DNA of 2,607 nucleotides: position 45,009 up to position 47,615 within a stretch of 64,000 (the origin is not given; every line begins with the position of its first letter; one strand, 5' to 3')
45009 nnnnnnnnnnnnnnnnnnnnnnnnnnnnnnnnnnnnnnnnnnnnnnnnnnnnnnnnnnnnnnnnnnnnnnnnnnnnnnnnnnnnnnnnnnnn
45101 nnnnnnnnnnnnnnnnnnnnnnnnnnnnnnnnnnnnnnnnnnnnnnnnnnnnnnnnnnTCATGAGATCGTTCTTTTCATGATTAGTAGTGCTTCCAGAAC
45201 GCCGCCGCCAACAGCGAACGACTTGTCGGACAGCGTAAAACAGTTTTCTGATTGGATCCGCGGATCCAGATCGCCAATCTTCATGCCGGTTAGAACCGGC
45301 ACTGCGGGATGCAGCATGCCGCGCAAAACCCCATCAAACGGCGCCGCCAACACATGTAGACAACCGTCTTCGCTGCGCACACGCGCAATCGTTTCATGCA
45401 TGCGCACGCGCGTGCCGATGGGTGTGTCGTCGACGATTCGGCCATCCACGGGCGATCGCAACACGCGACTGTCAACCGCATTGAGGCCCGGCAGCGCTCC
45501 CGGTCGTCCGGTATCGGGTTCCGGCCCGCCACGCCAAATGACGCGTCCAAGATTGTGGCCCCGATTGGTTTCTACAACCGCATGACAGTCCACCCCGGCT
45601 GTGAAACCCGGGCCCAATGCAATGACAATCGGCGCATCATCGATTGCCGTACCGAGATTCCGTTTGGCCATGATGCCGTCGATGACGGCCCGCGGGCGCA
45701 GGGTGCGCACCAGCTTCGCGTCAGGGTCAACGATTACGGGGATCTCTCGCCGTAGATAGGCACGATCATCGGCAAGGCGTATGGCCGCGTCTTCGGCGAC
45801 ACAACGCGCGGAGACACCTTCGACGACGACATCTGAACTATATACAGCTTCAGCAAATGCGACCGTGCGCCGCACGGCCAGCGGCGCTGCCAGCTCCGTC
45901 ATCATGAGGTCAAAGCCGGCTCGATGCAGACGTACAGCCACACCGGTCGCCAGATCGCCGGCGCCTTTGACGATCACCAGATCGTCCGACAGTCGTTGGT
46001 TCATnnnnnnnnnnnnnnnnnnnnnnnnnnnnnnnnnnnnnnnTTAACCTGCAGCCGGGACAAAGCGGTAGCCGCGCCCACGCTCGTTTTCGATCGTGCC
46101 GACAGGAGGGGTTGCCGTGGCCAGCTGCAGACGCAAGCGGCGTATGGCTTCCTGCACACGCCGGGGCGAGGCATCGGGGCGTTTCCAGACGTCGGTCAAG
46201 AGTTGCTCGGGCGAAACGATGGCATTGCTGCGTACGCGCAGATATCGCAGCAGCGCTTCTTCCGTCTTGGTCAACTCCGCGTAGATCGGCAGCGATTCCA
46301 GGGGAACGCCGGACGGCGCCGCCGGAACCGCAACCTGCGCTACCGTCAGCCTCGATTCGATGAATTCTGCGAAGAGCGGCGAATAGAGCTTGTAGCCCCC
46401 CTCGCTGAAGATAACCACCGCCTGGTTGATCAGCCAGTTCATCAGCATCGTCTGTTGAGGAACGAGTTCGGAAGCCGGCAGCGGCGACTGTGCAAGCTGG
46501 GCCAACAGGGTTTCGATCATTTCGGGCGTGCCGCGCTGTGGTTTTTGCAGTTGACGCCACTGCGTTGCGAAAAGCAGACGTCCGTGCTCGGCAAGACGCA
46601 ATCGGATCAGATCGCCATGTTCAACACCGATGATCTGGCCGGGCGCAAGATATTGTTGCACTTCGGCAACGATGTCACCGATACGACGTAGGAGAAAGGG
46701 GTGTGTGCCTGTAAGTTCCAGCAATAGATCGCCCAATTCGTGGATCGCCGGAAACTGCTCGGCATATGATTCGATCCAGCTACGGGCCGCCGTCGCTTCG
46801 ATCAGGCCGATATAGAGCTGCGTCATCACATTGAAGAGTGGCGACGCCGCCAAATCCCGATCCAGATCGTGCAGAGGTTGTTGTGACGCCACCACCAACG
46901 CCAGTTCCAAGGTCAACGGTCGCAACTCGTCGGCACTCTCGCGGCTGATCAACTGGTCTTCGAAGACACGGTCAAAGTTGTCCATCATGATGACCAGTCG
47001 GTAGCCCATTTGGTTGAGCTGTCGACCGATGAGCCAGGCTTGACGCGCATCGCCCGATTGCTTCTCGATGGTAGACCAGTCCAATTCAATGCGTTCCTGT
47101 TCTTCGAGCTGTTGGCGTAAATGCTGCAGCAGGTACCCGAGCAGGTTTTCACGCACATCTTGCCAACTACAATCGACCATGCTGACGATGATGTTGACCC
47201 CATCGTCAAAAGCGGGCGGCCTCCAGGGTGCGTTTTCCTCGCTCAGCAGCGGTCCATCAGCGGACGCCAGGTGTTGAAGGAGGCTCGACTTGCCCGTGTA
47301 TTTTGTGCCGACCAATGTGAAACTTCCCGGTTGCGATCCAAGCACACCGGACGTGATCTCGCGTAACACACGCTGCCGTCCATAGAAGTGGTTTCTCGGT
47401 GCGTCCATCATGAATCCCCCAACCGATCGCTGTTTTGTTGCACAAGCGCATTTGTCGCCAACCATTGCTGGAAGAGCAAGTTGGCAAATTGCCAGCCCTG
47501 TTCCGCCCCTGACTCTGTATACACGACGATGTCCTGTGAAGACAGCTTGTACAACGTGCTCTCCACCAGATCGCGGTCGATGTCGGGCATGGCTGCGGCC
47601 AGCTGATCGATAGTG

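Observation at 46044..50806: Catalytically degenerate RelA/SpoT scaffold fused to a P-loop ATPase and coupled to a paralogous ATPase-wHTH partner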

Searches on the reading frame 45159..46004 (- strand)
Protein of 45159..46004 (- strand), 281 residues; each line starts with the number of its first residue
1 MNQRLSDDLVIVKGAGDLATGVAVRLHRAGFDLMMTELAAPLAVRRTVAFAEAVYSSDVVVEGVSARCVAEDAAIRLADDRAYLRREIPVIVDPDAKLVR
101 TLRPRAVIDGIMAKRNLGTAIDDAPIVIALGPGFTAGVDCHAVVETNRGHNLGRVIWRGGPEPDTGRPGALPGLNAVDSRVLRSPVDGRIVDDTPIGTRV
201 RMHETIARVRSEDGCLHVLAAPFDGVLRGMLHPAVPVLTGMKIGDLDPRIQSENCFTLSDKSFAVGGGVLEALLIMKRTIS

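Call 31: search_protein_families(library=pfam, proteins=[window:45159-46004:-], max_evalue=0.001)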
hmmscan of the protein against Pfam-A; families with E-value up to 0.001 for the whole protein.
window:45159-46004:- (281 aa): 0 families

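Call 62: search_protein_families(library=padloc, proteins=[window:45159-46004:-], max_evalue=0.01)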
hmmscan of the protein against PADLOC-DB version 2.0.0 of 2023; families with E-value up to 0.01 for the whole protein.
window:45159-46004:- (281 aa): 0 families

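Call 84: search_protein_families(library=pfam, proteins=[window:45159-46004:-], max_evalue=0.1)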
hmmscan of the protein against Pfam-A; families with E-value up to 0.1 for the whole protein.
window:45159-46004:- (281 aa): 0 families

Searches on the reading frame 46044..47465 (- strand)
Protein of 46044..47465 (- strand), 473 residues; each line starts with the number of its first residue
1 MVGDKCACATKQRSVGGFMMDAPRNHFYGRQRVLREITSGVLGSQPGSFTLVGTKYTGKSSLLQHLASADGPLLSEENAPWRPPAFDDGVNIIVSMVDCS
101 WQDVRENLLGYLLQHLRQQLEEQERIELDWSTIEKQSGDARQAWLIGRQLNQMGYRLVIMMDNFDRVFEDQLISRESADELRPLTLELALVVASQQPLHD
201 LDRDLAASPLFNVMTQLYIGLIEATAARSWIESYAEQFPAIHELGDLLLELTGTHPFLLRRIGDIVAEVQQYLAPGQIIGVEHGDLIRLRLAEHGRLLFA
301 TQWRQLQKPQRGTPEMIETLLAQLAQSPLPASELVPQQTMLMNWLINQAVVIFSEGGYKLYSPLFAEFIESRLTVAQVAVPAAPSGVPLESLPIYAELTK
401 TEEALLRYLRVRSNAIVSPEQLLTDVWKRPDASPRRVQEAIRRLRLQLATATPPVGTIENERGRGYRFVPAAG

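Call 3: search_protein_families(library=pfam, proteins=[window:46044-47465:-], max_evalue=1)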
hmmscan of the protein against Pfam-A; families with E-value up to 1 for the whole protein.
window:46044-47465:- (473 aa): 4 families
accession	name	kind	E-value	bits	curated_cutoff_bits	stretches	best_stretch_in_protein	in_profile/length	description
PF00486.34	Trans_reg_C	-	1.1e-13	51.5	26.2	1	397-468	5-77/77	Transcriptional regulatory protein, C terminal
PF13191.12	AAA_16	-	1.1e-05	26.4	32.6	1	27-171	2-148/167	AAA ATPase domain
PF13401.12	AAA_22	-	0.00088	20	27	1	45-182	4-105/130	AAA domain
PF14516.12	AAA_35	-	0.0085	15.4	27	1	51-182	36-154/331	AAA-like domain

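Call 4: search_protein_families(library=ncbifam, proteins=[window:46044-47465:-], max_evalue=1)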
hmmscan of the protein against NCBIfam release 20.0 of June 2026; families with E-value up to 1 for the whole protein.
window:46044-47465:- (473 aa): 19 families
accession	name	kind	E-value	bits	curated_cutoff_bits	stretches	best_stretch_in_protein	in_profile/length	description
NF008296.0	PRK11083.1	equivalog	2.2e-06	27.3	273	1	397-468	153-225/228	two-component system response regulator CreB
TIGR02154.1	PhoB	equivalog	6e-06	25.7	296.2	1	396-468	153-225/226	phosphate regulon transcriptional regulator PhoB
NF041734.1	resp_reg_RppA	equivalog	1e-05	25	250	1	396-468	155-227/229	two-component system response regulator RppA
NF053854.1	RespRegPhoBBctds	equivalog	0.0004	19.8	270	1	397-468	155-224/225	two-component system response regulator PhoB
NF041733.1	resp_reg_CseB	equivalog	0.0012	18.2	350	1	395-469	157-227/228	two-component system response regulator CseB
NF007546.0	PRK10161.1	equivalog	0.0034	17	471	1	397-469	154-226/229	phosphate response regulator transcription factor PhoB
NF008567.0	PRK11517.1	equivalog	0.0057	16.1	353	1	370-469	122-219/223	response regulator transcription factor HprR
NF045944.1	ResRegRpaBCyano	equivalog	0.0058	16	330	1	397-468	153-227/229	response regulator transcription factor RpaB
NF040689.1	MtrAB_MtrA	equivalog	0.011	15.1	300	1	397-467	146-217/219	MtrAB system response regulator MtrA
NF040534.1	resp_reg_YycF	equivalog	0.013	14.7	340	1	396-466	154-225/231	response regulator YycF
NF041209.1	resp_regPieR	equivalog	0.023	14.3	450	1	397-468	157-227/231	two component system response regulator PieR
NF045914.1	RespRegNblR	equivalog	0.034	13.7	300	1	397-451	154-209/228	response regulator transcription factor NblR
NF008034.0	PRK10766.1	equivalog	0.049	13.1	275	1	397-450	159-213/231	two-component system response regulator TorR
TIGR01387.1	cztR_silR_copR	subfamily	0.051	13.2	279.2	1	396-467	146-217/218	heavy metal response regulator transcription factor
NF009086.0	PRK12421.1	equivalog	0.067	12.1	318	1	332-376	14-58/389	ATP phosphoribosyltransferase regulatory subunit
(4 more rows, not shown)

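Call 26: find_homologous_proteins(query=window:46047-47411:-, max_evalue=0.001)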
Query seq(455 aa) (455 aa): 314 proteins with E <= 0.001 among 8000 candidates; the best 120 are listed.
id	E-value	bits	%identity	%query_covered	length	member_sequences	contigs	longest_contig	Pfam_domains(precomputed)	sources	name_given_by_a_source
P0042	7.4e-298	1006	100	100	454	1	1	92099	PF00486.35,PF13191.13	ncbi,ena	-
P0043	1.3e-217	741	71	100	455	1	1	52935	PF00486.35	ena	-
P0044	3.5e-195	667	67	99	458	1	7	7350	PF00486.35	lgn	-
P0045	2.6e-192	658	66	100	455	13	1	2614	PF00486.35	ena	-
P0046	3.5e-188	644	64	99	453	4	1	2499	PF00486.35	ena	-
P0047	3.5e-184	631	63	100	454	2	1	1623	PF00486.35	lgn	-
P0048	4.9e-177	607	61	99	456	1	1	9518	PF00486.35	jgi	jgi:hypothetical protein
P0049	1.7e-173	596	61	98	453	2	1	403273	PF00486.35,PF13191.13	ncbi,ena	-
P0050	8.5e-173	593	59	98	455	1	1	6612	PF00486.35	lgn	-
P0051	4.1e-172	591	59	99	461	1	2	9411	PF00486.35,PF13191.13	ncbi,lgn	-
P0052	4.5e-171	588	59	98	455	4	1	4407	PF00486.35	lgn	-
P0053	2.8e-169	582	58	99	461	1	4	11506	PF00486.35,PF13191.13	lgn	-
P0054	8.3e-168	577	56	100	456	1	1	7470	PF00486.35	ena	-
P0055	2.4e-167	575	60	99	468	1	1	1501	PF00486.35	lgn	-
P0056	3.4e-167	575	58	100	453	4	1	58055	PF00486.35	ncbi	-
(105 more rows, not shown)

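Call 28: find_encoding_contigs(protein=P0042, flank=10000, max_places=3)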
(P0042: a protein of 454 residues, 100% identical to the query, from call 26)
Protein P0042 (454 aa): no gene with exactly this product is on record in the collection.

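Call 29: list_cluster_members(proteins=[P0042])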
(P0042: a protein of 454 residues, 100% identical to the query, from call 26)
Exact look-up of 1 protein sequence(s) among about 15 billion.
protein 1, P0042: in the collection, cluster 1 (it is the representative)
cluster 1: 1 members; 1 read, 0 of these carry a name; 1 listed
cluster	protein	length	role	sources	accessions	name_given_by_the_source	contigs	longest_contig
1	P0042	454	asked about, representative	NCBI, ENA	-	-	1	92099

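Call 42: predict_structure(alignment_id=A2)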
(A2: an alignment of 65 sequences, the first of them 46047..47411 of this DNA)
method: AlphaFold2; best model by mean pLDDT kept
length: 455 residues; sequences in the alignment: 65
mean_pLDDT: 90.6   pTM: 0.77
mean pLDDT of the five models: 90.6, 90.6, 89.9, 89.5, 84.3
residues with pLDDT >= 90: 343; 70-90: 77; 50-70: 33; < 50: 2
segments of 3 or more residues with pLDDT < 50: none
pLDDT, mean of each block of 10 residues (from residue 1): 58 94 96 90 94 95 96 97 92 97 97 97 96 98 92 71 88 91 68 79 92 94 97 96 96 95 96 95 93 91 96 96 92 94 97 83 63 87 95 91 91 87 97 94 90 84
secondary structure, 60 per line:
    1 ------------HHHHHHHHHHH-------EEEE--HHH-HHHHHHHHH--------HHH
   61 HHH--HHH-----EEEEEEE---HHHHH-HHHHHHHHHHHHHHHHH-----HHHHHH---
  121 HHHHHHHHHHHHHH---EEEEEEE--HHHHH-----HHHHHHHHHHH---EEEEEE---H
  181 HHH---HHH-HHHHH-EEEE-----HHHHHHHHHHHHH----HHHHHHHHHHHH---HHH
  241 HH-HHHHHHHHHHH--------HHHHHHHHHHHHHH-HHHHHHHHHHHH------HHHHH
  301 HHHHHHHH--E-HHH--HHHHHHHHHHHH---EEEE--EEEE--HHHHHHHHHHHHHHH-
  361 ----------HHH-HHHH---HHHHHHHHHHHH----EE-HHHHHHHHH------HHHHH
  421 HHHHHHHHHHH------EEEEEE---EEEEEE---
elements in order: H13-23 E31-34 H41-49 H58-63 E74-80 H84-88 H90-106 H112-117 H121-134 E138-144 H147-151 H157-167 E171-176 H180-183 H191-195 E197-200 H206-218 H223-234 H238-242 H244-254 H263-276 H278-289 H296-308 H318-329 E333-336 E339-342 H345-359 H375-378 H382-393 H401-409 H416-431 E438-443 E447-452

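Call 46: fold_search(model_id=the predicted structure, library=pdb)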
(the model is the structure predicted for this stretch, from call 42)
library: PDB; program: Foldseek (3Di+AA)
matches with E <= 10: 1493; with E <= 0.001: 192
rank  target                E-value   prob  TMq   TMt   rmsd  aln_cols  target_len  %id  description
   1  2qen                  2.3e-08  1.00  0.48  0.60   5.9       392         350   16  The walker-type atpase paby2304 of pyrococcus abyssi (released 2008-07-01)
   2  2v1u_A                6.9e-08  1.00  0.37  0.43  11.7       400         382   14  STRUCTURE OF THE AEROPYRUM PERNIX ORC1 PROTEIN IN COMPLEX WITH DNA (released 2007-09-18)
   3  2qby_A                1.2e-07  1.00  0.35  0.42  14.9       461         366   11  Crystal structure of a heterodimer of Cdc6/Orc1 initiators bound to origin DNA (from S. solfataricus) (released 2007-09-11)
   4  1w5t_A                1.4e-07  1.00  0.42  0.48   9.5       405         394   10  Structure of the Aeropyrum Pernix ORC2 protein (ADPNP-ADP complexes) (released 2004-10-05)
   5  1w5s_B                1.4e-07  1.00  0.40  0.45   9.3       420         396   12  Structure of the Aeropyrum Pernix ORC2 protein (ADP form) (released 2004-10-05)
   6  7jgr_G                4.9e-07  1.00  0.35  0.41  14.4       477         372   13  Structure of Drosophila ORC bound to DNA (84 bp) and Cdc6 (released 2020-09-09)
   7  1w5s_A                2.5e-06  1.00  0.42  0.48   9.7       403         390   13  Structure of the Aeropyrum Pernix ORC2 protein (ADP form) (released 2004-10-05)
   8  7jgr_E                2.5e-06  1.00  0.34  0.38  15.1       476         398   14  Structure of Drosophila ORC bound to DNA (84 bp) and Cdc6 (released 2020-09-09)
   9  9dx4_B                2.8e-06  1.00  0.35  0.49   9.2       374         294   14  EcRuvB T102R mutant (released 2026-01-21)
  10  2qby_B                2.8e-06  1.00  0.31  0.36  15.4       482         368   12  Crystal structure of a heterodimer of Cdc6/Orc1 initiators bound to origin DNA (from S. solfataricus) (released 2007-09-11)
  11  2fna_A                3.5e-06  1.00  0.46  0.57   6.2       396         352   12  Crystal structure of an archaeal aaa+ atpase (sso1545) from sulfolobus solfataricus p2 at 2.00 A resolution (released 2006-02-07)
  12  7tji_D                4.1e-06  1.00  0.35  0.36  15.7       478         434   12  S. cerevisiae ORC bound to 84 bp ARS1 DNA and Cdc6 (state 2) with flexible Orc6 N-terminal domain (released 2022-10-05)
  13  8bob_C                4.6e-06  1.00  0.35  0.38  17.9       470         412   15  Structural basis for negative regulation of the maltose system (released 2023-10-18)
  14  7jk5_E                4.8e-06  1.00  0.32  0.36  15.4       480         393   12  Structure of Drosophila ORC bound to DNA (released 2020-09-09)
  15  7jk6_E                6.0e-06  1.00  0.32  0.38  15.0       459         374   13  Structure of Drosophila ORC in the active conformation (released 2020-09-09)
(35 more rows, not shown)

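Call 62: search_protein_families(library=padloc, proteins=[window:46047-47411:-], max_evalue=0.01)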
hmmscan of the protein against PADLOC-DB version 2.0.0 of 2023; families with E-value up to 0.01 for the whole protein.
window:46047-47411:- (455 aa): 0 families
